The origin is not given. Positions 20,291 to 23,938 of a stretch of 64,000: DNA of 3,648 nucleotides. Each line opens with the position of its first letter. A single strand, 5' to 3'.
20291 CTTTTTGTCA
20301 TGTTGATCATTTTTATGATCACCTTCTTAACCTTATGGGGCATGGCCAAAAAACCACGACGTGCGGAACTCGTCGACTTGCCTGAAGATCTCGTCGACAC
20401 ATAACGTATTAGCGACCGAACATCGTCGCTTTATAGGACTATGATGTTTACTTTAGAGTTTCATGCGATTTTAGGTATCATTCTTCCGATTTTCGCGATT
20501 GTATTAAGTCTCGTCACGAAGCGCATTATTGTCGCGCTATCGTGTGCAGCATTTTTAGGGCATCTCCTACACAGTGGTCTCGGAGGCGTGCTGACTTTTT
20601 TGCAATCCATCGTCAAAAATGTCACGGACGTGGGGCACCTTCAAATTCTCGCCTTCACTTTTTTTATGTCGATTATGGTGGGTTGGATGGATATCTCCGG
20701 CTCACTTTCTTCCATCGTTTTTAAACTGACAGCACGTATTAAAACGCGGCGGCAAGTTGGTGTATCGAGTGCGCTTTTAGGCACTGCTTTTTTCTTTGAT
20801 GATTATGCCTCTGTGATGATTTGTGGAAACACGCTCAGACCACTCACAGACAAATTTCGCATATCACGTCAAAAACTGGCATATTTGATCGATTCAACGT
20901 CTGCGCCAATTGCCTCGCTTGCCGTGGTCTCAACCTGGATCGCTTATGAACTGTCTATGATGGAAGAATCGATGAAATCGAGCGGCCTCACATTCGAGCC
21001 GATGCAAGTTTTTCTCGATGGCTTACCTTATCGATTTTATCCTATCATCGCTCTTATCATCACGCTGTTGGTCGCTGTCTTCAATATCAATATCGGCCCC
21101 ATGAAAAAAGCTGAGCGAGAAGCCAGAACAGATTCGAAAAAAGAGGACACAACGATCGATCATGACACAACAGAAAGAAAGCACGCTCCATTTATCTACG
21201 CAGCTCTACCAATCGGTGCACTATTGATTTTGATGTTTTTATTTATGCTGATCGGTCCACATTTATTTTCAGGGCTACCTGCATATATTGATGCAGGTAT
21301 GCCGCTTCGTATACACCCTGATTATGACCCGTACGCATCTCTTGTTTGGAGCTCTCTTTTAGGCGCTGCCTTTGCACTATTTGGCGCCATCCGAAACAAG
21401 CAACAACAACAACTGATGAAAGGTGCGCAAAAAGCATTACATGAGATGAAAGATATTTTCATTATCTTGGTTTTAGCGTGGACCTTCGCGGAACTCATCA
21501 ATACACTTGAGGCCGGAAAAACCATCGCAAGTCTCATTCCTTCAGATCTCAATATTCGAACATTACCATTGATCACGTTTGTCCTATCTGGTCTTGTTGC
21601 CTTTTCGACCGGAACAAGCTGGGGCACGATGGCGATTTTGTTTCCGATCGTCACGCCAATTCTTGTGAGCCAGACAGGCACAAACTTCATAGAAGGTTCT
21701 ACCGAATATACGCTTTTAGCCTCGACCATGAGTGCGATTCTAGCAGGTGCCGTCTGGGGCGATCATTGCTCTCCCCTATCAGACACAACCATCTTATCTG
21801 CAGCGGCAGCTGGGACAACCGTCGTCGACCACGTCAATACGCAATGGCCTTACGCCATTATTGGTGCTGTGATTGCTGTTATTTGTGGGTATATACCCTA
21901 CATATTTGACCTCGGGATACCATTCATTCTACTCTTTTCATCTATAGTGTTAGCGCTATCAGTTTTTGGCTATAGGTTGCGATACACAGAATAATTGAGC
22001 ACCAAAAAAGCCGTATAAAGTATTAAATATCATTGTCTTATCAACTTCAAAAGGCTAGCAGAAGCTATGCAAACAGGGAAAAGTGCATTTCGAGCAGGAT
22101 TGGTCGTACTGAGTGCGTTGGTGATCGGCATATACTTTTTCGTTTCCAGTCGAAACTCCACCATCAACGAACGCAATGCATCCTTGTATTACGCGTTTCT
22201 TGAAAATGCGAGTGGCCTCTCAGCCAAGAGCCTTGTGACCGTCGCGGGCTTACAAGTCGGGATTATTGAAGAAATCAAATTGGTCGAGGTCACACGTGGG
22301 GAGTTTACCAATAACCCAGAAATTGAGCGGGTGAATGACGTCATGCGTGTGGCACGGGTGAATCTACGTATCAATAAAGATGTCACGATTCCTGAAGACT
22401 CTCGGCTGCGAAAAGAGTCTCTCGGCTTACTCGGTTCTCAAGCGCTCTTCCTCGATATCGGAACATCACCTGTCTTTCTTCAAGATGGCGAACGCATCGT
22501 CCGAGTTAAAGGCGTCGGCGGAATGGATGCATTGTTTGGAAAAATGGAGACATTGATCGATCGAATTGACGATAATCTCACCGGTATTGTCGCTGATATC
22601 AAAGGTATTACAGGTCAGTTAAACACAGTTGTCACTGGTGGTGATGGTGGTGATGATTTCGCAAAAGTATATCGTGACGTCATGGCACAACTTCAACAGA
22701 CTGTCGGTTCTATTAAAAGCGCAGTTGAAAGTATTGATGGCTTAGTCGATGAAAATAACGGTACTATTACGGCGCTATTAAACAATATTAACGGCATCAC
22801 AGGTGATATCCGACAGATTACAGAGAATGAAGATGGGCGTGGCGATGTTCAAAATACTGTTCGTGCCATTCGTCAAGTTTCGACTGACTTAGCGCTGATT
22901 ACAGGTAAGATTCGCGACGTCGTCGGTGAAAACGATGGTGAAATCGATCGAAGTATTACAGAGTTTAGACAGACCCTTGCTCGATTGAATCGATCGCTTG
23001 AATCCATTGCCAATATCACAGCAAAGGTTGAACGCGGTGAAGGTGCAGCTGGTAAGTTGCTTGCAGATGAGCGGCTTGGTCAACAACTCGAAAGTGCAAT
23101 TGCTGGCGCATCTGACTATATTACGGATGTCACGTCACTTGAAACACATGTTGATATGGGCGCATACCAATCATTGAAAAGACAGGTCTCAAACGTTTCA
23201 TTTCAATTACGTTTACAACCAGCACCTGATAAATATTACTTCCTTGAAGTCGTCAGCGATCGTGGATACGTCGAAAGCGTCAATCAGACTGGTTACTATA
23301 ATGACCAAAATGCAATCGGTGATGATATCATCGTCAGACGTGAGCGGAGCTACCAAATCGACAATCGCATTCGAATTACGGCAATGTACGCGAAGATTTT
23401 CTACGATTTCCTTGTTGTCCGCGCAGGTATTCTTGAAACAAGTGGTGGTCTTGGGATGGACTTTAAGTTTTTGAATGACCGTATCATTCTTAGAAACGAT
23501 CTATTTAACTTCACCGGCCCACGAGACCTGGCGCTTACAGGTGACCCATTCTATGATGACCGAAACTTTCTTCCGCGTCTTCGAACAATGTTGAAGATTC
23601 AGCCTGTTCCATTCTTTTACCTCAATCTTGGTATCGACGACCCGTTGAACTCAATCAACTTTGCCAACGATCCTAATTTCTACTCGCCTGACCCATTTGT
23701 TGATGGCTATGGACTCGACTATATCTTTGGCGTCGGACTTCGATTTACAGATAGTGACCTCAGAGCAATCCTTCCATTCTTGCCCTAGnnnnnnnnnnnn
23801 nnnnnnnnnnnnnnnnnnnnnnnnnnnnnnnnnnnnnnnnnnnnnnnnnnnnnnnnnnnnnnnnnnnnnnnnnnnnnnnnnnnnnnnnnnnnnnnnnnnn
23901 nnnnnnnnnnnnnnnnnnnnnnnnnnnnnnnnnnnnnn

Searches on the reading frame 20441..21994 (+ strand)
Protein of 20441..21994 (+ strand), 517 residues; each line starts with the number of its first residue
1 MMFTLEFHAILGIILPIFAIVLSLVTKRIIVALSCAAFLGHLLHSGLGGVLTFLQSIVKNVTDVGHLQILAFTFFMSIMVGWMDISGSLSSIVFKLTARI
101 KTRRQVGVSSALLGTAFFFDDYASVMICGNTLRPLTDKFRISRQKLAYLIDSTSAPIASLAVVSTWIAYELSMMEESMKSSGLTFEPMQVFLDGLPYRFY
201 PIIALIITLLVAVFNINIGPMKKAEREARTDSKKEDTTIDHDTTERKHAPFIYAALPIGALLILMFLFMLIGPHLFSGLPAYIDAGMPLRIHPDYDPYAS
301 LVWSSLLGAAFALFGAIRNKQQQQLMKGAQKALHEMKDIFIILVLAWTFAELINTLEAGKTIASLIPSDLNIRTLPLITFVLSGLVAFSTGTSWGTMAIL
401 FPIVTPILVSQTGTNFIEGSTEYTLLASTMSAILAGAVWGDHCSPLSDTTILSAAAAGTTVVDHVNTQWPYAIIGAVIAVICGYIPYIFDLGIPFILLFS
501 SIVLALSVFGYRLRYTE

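Call 15: search_protein_families(library=pfam, proteins=[window:20441-21994:+])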
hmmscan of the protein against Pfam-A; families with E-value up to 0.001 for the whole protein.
window:20441-21994:+ (517 aa): 1 family
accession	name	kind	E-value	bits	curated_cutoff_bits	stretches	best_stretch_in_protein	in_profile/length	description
PF03553.21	Na_H_antiporter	-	2.1e-40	139.3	23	1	163-481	7-296/303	Na+/H+ antiporter family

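Call 21: find_encoding_contigs(protein=window:20441-21994:+, flank=5000, max_places=6)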
Protein window:20441-21994:+ (517 aa): no gene with exactly this product is on record in the collection.

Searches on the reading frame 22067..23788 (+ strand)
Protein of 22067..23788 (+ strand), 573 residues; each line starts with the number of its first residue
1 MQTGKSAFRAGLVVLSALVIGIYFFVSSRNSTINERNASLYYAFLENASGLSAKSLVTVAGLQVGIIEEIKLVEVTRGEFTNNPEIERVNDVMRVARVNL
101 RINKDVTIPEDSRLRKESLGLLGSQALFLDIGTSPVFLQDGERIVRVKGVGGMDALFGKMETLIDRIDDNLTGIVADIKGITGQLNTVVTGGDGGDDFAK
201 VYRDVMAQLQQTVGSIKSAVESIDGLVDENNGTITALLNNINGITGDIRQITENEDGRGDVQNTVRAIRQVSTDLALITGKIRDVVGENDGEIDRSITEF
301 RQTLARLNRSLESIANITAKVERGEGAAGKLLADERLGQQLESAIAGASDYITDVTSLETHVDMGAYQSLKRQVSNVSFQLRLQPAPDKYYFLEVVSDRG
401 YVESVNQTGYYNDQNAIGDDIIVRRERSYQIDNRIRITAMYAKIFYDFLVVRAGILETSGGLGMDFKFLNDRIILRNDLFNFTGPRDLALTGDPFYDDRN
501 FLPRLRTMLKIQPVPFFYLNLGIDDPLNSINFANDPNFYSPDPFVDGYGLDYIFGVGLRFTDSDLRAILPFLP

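Call 14: find_encoding_contigs(protein=window:22067-23788:+, flank=3000, max_places=6)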
Protein window:22067-23788:+ (573 aa): no gene with exactly this product is on record in the collection.

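Call 15: search_protein_families(library=pfam, proteins=[window:22067-23788:+])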
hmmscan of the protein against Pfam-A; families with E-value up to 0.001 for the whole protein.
window:22067-23788:+ (573 aa): 2 families
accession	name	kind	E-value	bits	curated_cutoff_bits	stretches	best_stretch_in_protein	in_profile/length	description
PF02470.25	MlaD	-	2e-10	41.2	25.1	1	41-129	5-78/81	MlaD protein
PF04513.17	Baculo_PEP_C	-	7.3e-05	23.3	38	0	157-248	33-123/140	Baculovirus polyhedron envelope protein, PEP, C terminus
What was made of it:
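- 22067..23788 (+): Upstream MlaD/MCE-family gene (context only). Its stop codon TAG is at 23786-23788. Pfam MlaD 2e-10 (call 15).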

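Call 22: find_homologous_proteins(query=window:22067-23788:+, max_evalue=1e-20)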
Query window:22067-23788:+ (573 aa): 100 proteins with E <= 1e-20 among 8000 candidates.
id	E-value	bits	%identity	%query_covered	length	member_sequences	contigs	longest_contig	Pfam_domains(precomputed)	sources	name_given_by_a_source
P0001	0.0e+0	1245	100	100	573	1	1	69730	PF28544.1,PF27164.1,PF02470.26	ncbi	-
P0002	4.3e-179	615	52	100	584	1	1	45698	PF28544.1,PF27164.1,PF02470.26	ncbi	-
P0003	4.6e-153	529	44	100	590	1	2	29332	PF04513.18,PF28544.1,PF27164.1,PF02470.26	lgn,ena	-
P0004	1.2e-149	518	39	100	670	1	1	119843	PF28544.1,PF27164.1,PF02470.26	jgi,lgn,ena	-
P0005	1.5e-149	518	43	87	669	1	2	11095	PF28544.1,PF06103.17,PF27164.1,PF02470.26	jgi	jgi:phospholipid/cholesterol/gamma-HCH transport system substrate-binding protein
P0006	8.4e-148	512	44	100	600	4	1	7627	PF04513.18,PF28544.1,PF27164.1,PF02470.26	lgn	-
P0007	1.1e-147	511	38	100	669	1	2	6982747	PF28544.1,PF27164.1,PF02470.26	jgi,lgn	jgi:phospholipid/cholesterol/gamma-HCH transport system substrate-binding protein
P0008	2.5e-147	510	44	98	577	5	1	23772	PF28544.1,PF06103.17,PF27164.1,PF02470.26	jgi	-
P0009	2.3e-146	507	45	100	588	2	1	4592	PF04513.18,PF28544.1,PF27164.1,PF02470.26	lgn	-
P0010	4.6e-146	506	44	84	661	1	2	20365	PF28544.1,PF27164.1,PF02470.26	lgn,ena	-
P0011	9.5e-146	505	44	100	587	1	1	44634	PF28544.1,PF27164.1,PF02470.26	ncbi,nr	ncbi:MAG: MCE family protein [Deltaproteobacteria bacterium]|nr:MCE family protein [Deltaproteobacte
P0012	1.0e-145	505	44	84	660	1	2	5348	PF28544.1,PF27164.1,PF02470.26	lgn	-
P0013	2.7e-143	497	43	84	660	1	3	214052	PF28544.1,PF27164.1,PF02470.26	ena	-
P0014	6.8e-142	492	44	86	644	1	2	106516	PF28544.1,PF27164.1,PF02470.26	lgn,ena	-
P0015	9.0e-142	492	43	86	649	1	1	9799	PF04513.18,PF28544.1,PF27164.1,PF02470.26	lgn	-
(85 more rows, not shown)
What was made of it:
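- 22067..23788 (+): The nearest non-self homologue is 52% identical (call 22).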

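Call 23: find_encoding_contigs(protein=P0001, flank=10000, max_places=4)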
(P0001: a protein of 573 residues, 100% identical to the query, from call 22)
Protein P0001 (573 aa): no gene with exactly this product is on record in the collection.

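Call 24: find_encoding_contigs(protein=P0002, flank=10000, max_places=4)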
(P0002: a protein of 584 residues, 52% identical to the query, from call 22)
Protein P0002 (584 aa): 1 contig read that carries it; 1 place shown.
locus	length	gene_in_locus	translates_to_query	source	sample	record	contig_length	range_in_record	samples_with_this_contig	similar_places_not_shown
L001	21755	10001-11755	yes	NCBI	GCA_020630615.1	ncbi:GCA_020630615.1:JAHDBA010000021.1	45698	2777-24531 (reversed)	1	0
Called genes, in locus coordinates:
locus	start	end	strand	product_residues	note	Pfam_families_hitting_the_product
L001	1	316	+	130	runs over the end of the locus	PF07238:PilZ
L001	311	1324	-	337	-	PF00551:Formyl_trans_N, PF02911:Formyl_trans_C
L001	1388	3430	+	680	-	PF13458:Peripla_BP_6, PF01094:ANF_receptor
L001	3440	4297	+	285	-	-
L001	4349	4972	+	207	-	PF02108:FliH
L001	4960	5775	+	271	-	-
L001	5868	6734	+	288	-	PF01148:CTP_transf_1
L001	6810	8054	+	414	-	PF01168:Ala_racemase_N, PF00842:Ala_racemase_C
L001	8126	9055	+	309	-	PF02405:MlaE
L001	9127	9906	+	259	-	PF00005:ABC_tran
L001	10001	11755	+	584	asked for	PF02470:MlaD, PF28544:Helical_needle (weak), PF27164:Aq_493_lipo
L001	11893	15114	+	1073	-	PF22113:Mtrc-MtrF_II-IV_dom (faint), PF09699:Paired_CXXCH_1 (faint), PF14522:Cytochrome_C7 (faint)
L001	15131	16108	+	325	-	PF00561:Abhydrolase_1, PF12146:Hydrolase_4, PF12697:Abhydrolase_6, PF00326:Peptidase_S9 (faint)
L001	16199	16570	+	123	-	-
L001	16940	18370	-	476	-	PF00364:Biotin_lipoyl, PF25917:BSH_RND (faint), PF25997:BSH_YhbJ, PF02817:E3_binding, PF00198:2-oxoacid_dh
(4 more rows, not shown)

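Call 70: search_protein_families(library=ncbifam, proteins=[window:22067-23788:+])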
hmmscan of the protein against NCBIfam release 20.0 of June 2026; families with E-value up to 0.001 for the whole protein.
window:22067-23788:+ (573 aa): 3 families
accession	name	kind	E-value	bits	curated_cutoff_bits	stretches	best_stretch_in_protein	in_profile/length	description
TIGR00996.1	Mtu_fam_mce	paralog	1.1e-15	57.7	140.5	1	11-171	6-150/291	MCE family protein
TIGR04430.1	OM_asym_MlaD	equivalog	1.1e-14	54.5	135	1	8-153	7-136/146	outer membrane lipid asymmetry maintenance protein MlaD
NF047463.1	CllEntPrLepto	equivalog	4.4e-07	29.6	400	0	10-113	9-116/250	mammalian cell entry protein Mce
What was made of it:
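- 22067..23788 (+): NCBIfam MCE/MlaD hits are below the curated cut-offs (call 70).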
